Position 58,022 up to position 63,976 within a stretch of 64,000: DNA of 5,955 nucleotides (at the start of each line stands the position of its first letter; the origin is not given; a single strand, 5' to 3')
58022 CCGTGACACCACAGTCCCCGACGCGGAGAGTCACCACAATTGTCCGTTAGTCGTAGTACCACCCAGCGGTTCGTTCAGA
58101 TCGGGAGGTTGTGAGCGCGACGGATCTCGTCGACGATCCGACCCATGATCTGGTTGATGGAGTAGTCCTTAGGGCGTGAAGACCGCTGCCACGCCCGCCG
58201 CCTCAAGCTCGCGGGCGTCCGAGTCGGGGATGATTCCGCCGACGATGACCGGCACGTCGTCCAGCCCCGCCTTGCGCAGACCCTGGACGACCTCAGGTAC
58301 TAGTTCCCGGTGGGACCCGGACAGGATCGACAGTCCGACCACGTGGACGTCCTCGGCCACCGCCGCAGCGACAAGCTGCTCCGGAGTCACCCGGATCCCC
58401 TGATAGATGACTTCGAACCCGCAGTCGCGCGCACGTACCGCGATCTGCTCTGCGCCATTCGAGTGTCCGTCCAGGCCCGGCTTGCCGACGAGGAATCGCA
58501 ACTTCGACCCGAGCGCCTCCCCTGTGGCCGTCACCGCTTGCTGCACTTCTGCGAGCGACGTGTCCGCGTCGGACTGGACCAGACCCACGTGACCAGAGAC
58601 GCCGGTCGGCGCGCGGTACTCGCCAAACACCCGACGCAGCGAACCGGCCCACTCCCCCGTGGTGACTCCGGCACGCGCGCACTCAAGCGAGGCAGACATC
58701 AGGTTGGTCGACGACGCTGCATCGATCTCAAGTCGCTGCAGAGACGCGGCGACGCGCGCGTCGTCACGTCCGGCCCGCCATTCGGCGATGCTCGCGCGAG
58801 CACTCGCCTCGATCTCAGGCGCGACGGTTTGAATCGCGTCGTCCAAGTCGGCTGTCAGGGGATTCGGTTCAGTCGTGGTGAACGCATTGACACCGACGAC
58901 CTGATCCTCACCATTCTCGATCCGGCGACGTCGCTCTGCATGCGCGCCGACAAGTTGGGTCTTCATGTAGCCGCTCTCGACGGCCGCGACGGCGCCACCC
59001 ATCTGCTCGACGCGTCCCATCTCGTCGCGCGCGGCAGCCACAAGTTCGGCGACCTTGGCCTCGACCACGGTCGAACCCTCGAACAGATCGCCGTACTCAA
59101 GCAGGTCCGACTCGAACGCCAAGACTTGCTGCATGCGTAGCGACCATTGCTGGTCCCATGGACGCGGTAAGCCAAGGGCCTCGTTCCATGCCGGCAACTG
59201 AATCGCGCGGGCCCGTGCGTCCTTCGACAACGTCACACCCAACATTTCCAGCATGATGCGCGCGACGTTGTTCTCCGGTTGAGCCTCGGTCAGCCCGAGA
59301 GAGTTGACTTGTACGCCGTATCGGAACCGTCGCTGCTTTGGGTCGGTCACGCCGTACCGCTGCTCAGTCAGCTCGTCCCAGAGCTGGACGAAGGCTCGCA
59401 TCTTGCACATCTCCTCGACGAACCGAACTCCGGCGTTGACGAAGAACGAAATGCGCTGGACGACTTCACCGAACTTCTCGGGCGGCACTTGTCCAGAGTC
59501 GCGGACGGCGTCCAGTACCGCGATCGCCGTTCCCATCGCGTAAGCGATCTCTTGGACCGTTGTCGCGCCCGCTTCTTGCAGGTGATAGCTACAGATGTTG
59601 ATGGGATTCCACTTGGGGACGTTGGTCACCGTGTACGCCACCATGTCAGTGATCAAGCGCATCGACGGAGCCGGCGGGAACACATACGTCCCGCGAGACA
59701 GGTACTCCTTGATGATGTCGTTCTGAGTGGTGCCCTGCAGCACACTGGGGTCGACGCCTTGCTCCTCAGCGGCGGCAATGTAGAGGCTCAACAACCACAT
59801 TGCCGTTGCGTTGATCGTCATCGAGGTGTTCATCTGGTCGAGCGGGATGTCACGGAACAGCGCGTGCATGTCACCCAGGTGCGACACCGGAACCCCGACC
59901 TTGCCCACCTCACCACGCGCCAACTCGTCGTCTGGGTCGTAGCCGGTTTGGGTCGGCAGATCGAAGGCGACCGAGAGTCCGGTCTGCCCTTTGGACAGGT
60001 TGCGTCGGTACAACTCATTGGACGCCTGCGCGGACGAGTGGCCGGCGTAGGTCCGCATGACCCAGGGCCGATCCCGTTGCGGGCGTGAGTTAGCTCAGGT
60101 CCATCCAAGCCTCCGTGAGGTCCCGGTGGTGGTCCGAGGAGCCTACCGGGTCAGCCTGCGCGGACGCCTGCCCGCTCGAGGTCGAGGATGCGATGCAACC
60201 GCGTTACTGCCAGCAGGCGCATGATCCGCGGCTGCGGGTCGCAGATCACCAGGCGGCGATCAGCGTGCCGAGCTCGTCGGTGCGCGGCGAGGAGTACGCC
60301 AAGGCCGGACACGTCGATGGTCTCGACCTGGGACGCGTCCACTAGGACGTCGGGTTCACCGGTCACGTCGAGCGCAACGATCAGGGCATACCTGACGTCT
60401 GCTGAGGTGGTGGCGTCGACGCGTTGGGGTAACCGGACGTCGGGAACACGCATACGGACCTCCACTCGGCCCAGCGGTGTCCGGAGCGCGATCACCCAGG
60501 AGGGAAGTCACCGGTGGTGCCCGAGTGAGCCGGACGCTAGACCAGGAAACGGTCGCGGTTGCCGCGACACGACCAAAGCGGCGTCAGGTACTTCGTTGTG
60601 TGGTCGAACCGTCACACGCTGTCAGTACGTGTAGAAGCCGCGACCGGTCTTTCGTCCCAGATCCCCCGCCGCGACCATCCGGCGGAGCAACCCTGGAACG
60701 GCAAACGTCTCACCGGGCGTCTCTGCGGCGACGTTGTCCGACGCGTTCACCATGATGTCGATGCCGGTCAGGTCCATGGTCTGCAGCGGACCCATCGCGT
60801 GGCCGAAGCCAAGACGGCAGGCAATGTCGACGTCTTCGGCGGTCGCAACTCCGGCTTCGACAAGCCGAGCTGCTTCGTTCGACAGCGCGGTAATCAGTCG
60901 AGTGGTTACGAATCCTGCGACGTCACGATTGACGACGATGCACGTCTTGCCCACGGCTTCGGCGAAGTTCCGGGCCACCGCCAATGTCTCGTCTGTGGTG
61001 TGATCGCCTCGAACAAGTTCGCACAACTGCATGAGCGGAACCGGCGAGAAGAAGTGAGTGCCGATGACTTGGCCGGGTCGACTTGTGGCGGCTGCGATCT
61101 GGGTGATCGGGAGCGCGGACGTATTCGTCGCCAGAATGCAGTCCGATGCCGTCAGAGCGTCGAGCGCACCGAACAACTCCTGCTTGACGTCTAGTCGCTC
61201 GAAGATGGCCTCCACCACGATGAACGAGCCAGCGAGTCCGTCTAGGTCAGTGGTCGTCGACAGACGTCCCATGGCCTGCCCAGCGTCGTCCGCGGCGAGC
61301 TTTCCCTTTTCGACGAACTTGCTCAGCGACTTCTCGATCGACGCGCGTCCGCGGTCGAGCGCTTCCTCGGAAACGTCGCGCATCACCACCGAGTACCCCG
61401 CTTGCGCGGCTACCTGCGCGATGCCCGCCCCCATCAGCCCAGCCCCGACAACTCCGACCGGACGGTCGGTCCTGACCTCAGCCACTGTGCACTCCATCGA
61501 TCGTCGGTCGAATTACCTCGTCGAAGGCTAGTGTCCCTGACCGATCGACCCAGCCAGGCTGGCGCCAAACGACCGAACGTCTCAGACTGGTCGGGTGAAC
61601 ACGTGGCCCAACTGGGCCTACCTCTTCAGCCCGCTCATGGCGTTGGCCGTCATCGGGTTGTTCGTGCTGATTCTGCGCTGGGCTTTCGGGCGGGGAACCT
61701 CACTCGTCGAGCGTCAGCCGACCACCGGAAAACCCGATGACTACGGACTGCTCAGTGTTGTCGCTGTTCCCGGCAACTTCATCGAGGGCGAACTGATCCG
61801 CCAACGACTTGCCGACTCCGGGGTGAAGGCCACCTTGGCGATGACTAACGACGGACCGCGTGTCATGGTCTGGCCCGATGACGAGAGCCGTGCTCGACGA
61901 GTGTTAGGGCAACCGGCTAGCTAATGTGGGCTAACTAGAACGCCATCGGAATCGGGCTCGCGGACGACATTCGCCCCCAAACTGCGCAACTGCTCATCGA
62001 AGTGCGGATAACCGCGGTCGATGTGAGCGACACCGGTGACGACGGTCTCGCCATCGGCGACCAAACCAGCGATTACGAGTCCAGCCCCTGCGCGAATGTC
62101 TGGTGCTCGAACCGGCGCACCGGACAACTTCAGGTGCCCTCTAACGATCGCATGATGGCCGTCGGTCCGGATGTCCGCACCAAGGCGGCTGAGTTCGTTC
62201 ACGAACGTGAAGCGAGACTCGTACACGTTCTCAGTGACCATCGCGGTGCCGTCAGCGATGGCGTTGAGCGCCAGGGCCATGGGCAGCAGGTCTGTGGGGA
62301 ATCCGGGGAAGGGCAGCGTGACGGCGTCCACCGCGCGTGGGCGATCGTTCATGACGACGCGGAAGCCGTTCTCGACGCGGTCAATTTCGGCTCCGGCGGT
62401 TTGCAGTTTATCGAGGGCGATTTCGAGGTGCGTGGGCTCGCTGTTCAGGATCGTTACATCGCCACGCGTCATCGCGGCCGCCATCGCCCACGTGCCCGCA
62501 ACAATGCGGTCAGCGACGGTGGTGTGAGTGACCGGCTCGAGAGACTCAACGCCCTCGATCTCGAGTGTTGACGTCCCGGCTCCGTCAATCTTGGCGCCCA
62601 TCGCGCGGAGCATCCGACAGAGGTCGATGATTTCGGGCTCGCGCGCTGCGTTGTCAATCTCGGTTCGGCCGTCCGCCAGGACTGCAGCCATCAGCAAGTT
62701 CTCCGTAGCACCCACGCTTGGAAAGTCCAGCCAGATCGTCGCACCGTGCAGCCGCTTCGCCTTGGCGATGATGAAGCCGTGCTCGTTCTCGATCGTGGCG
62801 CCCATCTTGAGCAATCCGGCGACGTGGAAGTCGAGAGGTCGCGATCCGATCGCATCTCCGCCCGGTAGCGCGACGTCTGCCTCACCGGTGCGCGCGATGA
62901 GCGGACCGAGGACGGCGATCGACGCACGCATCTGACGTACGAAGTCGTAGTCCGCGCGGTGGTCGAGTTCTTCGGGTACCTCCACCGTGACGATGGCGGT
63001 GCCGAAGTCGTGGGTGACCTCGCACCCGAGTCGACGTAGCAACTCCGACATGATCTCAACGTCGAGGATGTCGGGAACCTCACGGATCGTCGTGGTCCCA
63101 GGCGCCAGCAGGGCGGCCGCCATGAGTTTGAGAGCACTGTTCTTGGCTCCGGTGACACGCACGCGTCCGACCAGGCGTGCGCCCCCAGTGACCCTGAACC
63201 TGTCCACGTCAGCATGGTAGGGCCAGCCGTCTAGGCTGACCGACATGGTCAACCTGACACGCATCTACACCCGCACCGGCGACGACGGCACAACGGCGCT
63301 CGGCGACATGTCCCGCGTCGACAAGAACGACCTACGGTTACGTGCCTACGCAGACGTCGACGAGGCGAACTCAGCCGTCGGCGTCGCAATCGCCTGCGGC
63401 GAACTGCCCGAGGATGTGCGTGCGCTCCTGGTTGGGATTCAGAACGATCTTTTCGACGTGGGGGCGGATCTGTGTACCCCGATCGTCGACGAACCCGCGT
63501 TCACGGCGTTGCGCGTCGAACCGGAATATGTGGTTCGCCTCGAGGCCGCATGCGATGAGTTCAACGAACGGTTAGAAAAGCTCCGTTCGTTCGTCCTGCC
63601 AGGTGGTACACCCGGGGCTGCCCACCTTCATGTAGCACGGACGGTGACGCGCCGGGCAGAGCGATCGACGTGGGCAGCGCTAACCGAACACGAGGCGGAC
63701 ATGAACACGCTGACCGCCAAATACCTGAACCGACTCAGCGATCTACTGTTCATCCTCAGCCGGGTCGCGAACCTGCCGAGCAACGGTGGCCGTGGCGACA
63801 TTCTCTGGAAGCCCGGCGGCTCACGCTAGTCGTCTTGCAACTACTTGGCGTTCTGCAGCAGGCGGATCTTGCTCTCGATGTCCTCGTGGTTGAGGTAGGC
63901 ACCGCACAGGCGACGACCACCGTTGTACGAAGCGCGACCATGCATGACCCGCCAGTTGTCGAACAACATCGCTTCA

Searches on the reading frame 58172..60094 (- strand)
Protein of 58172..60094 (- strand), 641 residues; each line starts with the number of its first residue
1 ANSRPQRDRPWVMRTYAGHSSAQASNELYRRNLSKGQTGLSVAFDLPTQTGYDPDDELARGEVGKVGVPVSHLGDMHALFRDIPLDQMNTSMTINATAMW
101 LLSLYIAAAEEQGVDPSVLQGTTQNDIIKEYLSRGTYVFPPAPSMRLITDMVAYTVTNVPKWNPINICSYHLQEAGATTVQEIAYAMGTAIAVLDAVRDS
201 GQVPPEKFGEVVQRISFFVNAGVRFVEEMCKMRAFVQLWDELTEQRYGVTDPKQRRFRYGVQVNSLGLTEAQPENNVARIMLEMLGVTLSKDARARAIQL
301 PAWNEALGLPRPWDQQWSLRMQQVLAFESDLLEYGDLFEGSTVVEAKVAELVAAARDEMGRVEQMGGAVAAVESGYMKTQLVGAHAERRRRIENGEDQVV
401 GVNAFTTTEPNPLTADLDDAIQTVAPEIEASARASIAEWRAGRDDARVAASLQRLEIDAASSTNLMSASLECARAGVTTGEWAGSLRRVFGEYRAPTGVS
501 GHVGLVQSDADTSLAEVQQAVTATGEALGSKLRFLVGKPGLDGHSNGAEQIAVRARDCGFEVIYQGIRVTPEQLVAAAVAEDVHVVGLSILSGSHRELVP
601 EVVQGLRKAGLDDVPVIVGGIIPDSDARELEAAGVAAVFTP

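Call 57: search_protein_families(library=pfam, proteins=[window:58172-60094:-], max_evalue=0.00001)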
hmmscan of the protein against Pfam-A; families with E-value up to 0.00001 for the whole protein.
window:58172-60094:- (641 aa): 2 families
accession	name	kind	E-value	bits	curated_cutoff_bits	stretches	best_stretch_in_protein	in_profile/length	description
PF01642.28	MM_CoA_mutase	-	2.8e-131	439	22.1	1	6-491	42-512/512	Methylmalonyl-CoA mutase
PF02310.24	B12-binding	-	1.2e-20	74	32.1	1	533-639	2-110/121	B12 binding domain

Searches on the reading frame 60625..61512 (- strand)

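Call 57: search_protein_families(library=pfam, proteins=[window:60625-61512:-], max_evalue=0.00001)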
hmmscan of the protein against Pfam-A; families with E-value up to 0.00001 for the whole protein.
window:60625-61512:- (296 aa): 2 families
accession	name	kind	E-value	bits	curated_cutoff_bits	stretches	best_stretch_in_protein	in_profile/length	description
PF02737.24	3HCDH_N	-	2e-65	220.5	22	1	19-197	2-179/180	3-hydroxyacyl-CoA dehydrogenase, NAD binding domain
PF00725.27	3HCDH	-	1.4e-30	106.1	22.1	1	200-296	1-97/97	3-hydroxyacyl-CoA dehydrogenase, C-terminal domain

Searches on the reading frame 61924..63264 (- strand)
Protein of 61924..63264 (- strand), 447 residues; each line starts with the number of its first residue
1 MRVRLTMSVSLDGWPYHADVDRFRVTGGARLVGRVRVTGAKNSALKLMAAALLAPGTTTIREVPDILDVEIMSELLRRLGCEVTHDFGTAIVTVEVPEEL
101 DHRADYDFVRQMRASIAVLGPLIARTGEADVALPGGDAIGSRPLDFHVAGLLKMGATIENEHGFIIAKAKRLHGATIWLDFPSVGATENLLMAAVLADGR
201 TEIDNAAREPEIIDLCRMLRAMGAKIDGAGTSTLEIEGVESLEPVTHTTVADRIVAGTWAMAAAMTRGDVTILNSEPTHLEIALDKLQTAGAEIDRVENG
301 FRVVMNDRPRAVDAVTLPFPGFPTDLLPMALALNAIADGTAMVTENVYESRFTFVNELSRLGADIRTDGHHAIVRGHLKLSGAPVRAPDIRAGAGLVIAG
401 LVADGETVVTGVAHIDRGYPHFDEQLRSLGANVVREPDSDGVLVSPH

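Call 57: search_protein_families(library=pfam, proteins=[window:61924-63264:-], max_evalue=0.00001)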
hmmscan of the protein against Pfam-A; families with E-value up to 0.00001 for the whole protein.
window:61924-63264:- (447 aa): 1 family
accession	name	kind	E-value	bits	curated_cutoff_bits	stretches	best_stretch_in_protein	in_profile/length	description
PF00275.25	EPSP_synthase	-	2.3e-104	349.8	22.8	1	25-426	1-417/417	EPSP synthase (3-phosphoshikimate 1-carboxyvinyltransferase)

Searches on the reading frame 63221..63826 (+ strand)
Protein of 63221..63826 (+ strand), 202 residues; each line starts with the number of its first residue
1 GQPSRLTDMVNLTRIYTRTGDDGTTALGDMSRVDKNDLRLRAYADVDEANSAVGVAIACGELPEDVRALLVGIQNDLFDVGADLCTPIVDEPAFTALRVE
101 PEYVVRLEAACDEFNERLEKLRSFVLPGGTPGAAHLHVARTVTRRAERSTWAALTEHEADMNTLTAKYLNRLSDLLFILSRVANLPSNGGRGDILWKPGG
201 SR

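Call 57: search_protein_families(library=pfam, proteins=[window:63221-63826:+], max_evalue=0.00001)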
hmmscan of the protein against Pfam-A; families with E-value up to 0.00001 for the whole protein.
window:63221-63826:+ (202 aa): 1 family
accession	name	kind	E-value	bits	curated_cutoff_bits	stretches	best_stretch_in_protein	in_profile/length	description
PF01923.23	Cob_adeno_trans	-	6e-61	205.9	24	1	15-183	1-171/171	Cobalamin adenosyltransferase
